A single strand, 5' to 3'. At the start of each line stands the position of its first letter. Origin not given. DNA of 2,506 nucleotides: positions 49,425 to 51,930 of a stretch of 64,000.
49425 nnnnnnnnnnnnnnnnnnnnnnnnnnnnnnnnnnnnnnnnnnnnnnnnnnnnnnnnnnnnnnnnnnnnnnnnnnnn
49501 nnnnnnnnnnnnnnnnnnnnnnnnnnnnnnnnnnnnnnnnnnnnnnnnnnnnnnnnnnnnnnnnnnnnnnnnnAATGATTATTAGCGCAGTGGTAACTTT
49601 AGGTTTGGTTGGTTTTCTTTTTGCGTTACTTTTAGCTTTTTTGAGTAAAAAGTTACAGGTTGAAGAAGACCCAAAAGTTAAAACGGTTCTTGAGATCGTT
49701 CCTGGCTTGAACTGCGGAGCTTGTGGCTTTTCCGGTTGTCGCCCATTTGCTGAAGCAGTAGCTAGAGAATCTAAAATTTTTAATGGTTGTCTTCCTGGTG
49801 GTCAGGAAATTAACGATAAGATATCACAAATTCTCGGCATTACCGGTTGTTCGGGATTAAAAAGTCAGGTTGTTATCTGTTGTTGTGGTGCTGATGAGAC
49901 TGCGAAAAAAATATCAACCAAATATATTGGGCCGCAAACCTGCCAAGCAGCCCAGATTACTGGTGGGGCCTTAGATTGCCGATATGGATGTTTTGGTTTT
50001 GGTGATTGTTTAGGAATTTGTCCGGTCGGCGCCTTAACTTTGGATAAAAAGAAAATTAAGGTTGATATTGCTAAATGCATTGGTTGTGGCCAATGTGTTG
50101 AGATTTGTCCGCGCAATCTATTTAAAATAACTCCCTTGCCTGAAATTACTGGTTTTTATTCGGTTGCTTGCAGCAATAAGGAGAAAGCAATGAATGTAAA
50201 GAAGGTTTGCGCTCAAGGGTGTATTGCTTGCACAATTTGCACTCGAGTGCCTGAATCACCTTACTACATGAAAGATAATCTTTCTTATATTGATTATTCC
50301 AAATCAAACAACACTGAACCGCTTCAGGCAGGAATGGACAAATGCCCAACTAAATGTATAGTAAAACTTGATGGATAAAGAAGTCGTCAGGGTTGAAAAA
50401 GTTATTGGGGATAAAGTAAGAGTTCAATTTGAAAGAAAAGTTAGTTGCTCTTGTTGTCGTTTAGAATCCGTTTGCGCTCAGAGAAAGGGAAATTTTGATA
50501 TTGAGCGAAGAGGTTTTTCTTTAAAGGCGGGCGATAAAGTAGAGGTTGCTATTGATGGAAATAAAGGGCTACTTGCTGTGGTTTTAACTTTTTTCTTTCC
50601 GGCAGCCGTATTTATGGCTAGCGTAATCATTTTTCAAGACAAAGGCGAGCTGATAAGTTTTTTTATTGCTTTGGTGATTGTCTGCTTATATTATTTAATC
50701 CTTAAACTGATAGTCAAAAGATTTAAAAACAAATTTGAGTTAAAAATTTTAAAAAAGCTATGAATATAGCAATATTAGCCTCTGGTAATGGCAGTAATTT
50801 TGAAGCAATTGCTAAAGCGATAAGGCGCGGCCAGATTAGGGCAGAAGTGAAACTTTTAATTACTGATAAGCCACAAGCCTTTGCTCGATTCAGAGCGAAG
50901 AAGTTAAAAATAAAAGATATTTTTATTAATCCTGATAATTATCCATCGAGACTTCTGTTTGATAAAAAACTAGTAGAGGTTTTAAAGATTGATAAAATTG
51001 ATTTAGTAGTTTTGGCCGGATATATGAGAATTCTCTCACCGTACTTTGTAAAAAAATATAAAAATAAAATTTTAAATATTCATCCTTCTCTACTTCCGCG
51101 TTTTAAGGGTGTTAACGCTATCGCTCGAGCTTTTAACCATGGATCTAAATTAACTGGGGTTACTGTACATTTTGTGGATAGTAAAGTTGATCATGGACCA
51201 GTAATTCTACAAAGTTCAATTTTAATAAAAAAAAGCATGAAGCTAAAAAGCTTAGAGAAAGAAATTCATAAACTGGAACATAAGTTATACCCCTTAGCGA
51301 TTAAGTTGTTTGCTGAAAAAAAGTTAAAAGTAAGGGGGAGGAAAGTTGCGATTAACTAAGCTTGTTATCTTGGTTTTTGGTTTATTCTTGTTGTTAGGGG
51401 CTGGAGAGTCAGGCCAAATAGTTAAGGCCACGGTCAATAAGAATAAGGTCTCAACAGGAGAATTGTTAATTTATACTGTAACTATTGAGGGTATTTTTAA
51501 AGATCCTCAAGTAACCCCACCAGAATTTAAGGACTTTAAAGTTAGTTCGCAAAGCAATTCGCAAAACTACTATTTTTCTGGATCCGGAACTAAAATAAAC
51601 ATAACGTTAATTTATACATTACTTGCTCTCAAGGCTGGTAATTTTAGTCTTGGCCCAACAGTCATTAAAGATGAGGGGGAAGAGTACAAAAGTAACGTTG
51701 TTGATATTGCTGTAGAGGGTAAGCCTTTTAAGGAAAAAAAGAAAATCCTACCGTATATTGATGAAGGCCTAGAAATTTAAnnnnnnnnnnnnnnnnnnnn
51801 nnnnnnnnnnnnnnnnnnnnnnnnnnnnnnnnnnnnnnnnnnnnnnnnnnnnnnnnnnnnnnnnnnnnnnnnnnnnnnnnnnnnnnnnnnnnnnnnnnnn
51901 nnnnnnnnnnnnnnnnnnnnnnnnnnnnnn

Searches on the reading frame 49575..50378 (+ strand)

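Call 81: search_protein_families(library=pfam, proteins=[window:49575-50378:+], max_evalue=0.001)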
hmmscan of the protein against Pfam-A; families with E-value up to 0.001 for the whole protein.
window:49575-50378:+ (267 aa): 11 families
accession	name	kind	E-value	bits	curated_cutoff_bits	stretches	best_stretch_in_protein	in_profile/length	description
PF04060.18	FeS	-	1.5e-11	44.2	23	1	43-74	2-33/33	Putative Fe-S cluster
PF12838.12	Fer4_7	-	4.4e-10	40.3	27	2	139-181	2-51/52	4Fe-4S dicluster domain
PF13370.11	Fer4_13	-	5.5e-08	33.8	24.5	1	214-262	4-56/58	4Fe-4S single cluster domain of Ferredoxin I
PF00037.32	Fer4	-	4.6e-07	29.8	21.1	1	161-181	1-21/24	4Fe-4S binding domain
PF13237.11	Fer4_10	-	5.2e-07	29.9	25.5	1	139-179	9-53/53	4Fe-4S dicluster domain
PF12837.12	Fer4_6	-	9.3e-07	28.9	25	1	160-182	1-23/24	4Fe-4S binding domain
PF13187.11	Fer4_9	-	3.2e-06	27.5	27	1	139-181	2-50/52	4Fe-4S dicluster domain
PF25160.1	LdpA_Fe-S-bd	-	2.2e-05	24.6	27.6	1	145-183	9-43/49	LdpA Fe-S cluster-binding domain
PF14697.11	Fer4_21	-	3.3e-05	24.3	35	1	139-179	8-52/59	4Fe-4S dicluster domain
PF12797.12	Fer4_2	-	7.4e-05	22.9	24.5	1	160-179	2-21/22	4Fe-4S binding domain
PF12800.12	Fer4_4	-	0.00021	21.8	24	1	166-180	2-16/17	4Fe-4S binding domain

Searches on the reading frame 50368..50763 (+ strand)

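Call 81: search_protein_families(library=pfam, proteins=[window:50368-50763:+], max_evalue=0.001)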
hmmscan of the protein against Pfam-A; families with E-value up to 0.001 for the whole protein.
window:50368-50763:+ (131 aa): 1 family
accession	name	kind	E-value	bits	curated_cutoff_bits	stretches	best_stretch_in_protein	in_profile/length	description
PF04246.17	RseC_MucC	-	5.7e-20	72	24.4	1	9-126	1-125/130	Positive regulator of sigma(E), RseC/MucC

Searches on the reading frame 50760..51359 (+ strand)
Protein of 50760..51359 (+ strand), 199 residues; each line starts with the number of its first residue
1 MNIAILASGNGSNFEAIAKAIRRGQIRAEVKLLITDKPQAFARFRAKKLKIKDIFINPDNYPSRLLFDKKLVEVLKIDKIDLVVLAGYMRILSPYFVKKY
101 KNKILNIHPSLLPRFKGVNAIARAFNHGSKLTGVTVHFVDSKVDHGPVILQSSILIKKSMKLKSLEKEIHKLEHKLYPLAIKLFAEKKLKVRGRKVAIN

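Call 81: search_protein_families(library=pfam, proteins=[window:50760-51359:+], max_evalue=0.001)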
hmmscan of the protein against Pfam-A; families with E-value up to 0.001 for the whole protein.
window:50760-51359:+ (199 aa): 1 family
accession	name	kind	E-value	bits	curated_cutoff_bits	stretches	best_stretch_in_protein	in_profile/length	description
PF00551.24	Formyl_trans_N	-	1.8e-54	184.7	26.1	1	1-181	1-181/181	Formyl transferase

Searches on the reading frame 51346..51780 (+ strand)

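Call 37: search_protein_families(library=ncbifam, proteins=[window:51346-51780:+], max_evalue=0.001)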
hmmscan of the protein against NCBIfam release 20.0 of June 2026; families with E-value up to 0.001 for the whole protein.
window:51346-51780:+ (144 aa): 0 families

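Call 81: search_protein_families(library=pfam, proteins=[window:51346-51780:+], max_evalue=0.001)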
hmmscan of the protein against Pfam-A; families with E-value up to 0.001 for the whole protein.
window:51346-51780:+ (144 aa): 1 family
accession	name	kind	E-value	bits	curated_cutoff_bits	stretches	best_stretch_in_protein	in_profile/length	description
PF13584.12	BatD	-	1.4e-14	54.9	24.1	1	28-123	1-92/92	BatD DUF11 like domain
